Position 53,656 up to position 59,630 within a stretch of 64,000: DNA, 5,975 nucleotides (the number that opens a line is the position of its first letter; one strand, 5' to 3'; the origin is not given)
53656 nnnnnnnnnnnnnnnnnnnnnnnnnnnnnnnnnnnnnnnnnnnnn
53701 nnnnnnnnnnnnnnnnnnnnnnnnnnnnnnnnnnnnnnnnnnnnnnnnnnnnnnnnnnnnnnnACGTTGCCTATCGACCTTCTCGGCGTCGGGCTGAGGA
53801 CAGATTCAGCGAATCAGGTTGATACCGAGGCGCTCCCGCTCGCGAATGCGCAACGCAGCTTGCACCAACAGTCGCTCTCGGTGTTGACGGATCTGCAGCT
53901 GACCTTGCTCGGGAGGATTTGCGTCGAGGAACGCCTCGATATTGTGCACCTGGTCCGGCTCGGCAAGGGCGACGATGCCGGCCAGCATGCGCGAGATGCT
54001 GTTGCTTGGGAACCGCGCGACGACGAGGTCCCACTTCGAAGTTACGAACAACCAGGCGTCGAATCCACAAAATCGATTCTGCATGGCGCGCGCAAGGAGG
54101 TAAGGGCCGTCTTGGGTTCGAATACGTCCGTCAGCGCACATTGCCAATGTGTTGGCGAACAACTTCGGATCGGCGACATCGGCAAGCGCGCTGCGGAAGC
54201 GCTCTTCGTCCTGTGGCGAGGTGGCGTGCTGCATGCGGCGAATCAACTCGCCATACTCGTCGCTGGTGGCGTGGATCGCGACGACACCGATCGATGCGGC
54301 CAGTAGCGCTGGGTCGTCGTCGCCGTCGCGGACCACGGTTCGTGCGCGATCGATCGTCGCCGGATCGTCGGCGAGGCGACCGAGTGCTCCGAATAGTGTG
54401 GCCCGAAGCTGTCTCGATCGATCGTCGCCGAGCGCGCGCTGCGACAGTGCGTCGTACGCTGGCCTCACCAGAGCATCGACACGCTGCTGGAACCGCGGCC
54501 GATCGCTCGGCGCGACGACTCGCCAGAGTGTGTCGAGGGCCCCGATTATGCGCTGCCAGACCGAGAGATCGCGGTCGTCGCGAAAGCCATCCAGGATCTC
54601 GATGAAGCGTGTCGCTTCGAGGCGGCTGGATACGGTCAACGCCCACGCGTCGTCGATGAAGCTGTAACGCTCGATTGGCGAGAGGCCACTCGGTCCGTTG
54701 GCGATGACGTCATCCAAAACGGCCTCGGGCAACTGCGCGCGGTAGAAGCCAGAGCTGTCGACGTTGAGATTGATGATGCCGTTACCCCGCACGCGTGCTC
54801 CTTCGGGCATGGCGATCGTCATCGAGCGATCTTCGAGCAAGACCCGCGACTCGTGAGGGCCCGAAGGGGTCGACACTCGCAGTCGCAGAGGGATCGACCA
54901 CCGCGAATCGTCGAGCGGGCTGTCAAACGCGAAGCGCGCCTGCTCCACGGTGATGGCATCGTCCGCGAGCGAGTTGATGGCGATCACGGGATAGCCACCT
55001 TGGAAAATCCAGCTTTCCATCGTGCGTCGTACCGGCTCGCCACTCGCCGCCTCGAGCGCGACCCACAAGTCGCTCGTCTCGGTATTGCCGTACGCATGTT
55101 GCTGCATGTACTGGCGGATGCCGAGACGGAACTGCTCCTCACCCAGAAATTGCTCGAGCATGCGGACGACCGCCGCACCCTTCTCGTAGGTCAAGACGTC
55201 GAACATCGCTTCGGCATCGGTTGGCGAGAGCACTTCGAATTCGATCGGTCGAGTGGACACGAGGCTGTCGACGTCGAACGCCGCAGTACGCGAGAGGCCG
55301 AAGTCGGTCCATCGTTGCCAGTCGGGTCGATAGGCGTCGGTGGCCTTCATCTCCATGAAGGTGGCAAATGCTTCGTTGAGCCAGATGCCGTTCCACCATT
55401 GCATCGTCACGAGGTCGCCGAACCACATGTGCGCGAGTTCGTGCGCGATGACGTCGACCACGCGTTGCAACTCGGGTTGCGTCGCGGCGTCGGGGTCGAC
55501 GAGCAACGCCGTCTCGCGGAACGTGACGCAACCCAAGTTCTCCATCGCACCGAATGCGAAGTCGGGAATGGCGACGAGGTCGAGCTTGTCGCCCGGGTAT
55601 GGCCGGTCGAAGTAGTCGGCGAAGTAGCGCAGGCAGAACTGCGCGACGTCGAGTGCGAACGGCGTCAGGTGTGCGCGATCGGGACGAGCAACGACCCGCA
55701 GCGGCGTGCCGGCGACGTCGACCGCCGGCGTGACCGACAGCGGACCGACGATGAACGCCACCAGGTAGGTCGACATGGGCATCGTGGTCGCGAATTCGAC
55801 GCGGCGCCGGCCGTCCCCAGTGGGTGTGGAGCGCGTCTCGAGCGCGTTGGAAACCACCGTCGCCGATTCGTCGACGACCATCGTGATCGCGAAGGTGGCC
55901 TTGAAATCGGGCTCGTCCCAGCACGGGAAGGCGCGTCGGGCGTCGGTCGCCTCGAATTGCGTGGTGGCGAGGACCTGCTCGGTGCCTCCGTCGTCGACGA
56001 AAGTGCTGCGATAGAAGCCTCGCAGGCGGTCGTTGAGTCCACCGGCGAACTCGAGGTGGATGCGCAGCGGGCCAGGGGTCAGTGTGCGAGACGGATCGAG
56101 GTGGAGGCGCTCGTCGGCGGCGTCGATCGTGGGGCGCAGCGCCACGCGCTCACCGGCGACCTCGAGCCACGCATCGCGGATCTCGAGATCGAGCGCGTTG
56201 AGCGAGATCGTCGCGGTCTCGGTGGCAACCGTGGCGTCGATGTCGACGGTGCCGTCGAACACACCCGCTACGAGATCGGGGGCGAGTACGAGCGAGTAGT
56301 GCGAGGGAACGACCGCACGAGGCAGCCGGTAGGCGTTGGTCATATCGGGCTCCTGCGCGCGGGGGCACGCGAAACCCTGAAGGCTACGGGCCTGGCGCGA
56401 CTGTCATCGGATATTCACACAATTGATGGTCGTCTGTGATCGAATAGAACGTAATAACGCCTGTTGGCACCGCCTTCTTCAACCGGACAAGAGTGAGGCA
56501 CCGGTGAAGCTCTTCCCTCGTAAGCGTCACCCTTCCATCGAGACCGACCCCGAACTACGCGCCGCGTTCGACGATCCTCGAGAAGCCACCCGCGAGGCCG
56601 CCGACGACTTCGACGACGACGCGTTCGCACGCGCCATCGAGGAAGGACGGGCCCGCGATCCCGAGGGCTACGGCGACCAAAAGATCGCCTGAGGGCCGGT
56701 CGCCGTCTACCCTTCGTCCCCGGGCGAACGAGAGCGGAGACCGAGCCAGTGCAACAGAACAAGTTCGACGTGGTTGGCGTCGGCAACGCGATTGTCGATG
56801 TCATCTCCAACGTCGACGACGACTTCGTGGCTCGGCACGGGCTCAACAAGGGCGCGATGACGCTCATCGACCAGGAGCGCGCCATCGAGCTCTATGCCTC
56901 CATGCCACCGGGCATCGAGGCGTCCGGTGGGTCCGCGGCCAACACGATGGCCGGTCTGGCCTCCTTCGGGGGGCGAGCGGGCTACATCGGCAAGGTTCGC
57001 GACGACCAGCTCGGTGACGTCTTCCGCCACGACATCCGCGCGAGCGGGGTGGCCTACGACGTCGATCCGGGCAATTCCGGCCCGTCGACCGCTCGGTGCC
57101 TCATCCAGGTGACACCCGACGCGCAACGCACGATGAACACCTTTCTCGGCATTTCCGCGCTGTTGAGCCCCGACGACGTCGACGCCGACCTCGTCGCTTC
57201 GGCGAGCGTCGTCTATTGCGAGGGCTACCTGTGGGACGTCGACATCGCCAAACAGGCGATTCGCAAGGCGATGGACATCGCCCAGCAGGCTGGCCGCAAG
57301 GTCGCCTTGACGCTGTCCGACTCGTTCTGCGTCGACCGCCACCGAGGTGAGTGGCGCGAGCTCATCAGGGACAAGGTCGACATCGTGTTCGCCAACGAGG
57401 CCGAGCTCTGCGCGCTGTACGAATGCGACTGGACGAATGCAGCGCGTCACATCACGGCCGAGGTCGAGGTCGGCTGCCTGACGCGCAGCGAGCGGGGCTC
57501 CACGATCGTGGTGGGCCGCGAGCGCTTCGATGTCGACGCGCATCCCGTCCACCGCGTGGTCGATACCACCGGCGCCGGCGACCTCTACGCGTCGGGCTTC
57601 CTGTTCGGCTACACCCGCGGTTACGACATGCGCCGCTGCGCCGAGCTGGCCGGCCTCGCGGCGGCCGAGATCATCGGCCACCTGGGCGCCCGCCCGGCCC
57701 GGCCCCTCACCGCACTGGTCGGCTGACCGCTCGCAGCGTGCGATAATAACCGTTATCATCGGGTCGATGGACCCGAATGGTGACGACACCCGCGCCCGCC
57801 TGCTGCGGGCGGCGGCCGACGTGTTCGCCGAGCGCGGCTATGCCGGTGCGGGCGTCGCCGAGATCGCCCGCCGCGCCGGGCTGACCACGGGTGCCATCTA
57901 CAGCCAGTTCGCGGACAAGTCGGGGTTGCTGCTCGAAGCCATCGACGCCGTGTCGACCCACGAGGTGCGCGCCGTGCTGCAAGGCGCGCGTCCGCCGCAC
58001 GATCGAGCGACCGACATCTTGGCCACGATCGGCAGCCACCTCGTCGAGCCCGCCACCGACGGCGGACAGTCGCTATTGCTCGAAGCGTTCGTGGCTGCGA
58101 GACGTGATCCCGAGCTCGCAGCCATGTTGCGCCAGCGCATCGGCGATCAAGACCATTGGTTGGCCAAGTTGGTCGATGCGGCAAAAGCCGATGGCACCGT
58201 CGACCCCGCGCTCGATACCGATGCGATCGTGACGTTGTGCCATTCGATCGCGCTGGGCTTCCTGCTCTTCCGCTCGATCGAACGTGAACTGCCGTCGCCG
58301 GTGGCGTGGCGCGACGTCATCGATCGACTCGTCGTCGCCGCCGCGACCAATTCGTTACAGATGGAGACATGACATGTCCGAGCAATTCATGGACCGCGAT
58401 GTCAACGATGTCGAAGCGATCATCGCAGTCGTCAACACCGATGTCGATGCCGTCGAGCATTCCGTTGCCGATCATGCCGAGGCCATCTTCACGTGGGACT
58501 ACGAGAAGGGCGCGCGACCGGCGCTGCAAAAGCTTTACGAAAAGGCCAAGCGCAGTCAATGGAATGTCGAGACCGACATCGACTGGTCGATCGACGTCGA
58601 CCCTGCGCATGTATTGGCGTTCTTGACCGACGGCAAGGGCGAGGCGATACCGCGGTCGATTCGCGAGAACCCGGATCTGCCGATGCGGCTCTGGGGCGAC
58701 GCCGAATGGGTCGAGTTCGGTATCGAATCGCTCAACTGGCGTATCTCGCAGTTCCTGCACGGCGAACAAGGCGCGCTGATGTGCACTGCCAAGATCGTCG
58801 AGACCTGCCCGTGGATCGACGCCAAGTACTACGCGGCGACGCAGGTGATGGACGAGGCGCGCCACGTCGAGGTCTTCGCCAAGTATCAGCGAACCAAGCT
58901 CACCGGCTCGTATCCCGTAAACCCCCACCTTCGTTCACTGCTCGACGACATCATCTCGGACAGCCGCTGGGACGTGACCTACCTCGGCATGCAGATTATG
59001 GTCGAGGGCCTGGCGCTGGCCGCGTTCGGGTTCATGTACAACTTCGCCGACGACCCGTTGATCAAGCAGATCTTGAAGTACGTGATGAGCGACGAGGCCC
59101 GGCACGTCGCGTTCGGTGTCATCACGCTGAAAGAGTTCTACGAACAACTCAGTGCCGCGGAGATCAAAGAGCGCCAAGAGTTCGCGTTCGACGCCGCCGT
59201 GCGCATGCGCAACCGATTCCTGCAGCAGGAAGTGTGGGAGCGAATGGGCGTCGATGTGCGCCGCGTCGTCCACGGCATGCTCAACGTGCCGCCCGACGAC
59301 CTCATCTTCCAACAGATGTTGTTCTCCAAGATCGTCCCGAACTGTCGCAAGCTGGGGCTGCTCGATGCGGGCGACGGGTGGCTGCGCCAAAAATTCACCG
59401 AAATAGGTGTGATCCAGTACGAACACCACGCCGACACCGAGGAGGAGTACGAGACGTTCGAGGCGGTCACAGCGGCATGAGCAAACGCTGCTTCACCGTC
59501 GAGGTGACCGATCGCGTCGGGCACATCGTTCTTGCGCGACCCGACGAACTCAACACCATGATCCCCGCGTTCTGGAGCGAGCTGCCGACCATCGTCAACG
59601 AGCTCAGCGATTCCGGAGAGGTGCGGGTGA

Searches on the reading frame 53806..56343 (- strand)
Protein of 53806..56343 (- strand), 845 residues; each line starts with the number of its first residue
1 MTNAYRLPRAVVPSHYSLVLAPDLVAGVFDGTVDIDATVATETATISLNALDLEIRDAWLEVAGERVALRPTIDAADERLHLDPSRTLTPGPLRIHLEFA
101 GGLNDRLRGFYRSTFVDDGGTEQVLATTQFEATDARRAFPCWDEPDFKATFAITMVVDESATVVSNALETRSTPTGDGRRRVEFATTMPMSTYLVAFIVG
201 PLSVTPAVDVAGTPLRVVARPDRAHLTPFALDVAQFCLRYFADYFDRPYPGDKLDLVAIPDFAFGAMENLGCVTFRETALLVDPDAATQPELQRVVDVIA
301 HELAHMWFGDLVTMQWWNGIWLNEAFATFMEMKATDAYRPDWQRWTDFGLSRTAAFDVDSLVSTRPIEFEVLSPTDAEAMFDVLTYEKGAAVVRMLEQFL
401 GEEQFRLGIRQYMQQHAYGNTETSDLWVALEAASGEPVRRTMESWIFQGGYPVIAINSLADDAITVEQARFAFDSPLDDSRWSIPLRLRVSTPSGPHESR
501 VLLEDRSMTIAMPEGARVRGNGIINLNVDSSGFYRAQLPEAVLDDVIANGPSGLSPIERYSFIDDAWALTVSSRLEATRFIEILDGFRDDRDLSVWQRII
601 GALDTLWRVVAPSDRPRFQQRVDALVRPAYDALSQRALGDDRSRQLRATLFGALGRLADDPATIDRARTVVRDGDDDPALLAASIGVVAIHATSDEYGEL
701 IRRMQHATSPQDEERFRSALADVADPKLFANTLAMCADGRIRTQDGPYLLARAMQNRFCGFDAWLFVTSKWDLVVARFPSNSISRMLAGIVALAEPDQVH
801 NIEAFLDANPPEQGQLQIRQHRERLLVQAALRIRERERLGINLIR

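Call 76: search_protein_families(library=pfam, proteins=[window:53806-56343:-], max_evalue=0.00001)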
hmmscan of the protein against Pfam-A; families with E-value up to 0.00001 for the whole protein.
window:53806-56343:- (845 aa): 3 families
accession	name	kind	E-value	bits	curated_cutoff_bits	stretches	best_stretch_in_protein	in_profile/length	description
PF01433.26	Peptidase_M1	-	9.1e-78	261.2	27.7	1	229-445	1-218/218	Peptidase family M1 domain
PF11838.14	ERAP1_C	-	5.8e-49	167.7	38.2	1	524-824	2-315/318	ERAP1-like C-terminal domain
PF17900.6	Peptidase_M1_N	-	1.3e-46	159.5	25.8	1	12-194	1-186/186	Peptidase M1 N-terminal domain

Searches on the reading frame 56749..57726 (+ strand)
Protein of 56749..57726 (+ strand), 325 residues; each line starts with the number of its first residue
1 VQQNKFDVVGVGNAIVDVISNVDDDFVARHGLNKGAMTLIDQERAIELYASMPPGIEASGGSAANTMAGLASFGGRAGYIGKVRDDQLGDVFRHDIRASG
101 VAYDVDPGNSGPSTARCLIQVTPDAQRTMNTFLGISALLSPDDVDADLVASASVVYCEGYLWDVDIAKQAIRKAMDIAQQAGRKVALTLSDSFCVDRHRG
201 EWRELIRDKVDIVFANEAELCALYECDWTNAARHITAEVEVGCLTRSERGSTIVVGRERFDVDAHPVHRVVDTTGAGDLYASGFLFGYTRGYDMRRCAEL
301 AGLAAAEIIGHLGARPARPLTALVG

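Call 76: search_protein_families(library=pfam, proteins=[window:56749-57726:+], max_evalue=0.00001)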
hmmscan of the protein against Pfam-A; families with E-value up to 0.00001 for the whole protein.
window:56749-57726:+ (325 aa): 1 family
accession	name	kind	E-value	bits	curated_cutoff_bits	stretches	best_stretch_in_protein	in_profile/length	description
PF00294.29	PfkB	-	2.1e-40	139.4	25.8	1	59-316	35-297/302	pfkB family carbohydrate kinase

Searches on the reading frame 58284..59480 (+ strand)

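Call 76: search_protein_families(library=pfam, proteins=[window:58284-59480:+], max_evalue=0.00001)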
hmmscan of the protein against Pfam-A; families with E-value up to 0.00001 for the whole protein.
window:58284-59480:+ (398 aa): 1 family
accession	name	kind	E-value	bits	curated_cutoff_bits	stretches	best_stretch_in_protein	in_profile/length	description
PF11583.14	AurF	-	5.6e-09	36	29.6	1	181-357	104-281/282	P-aminobenzoate N-oxygenase AurF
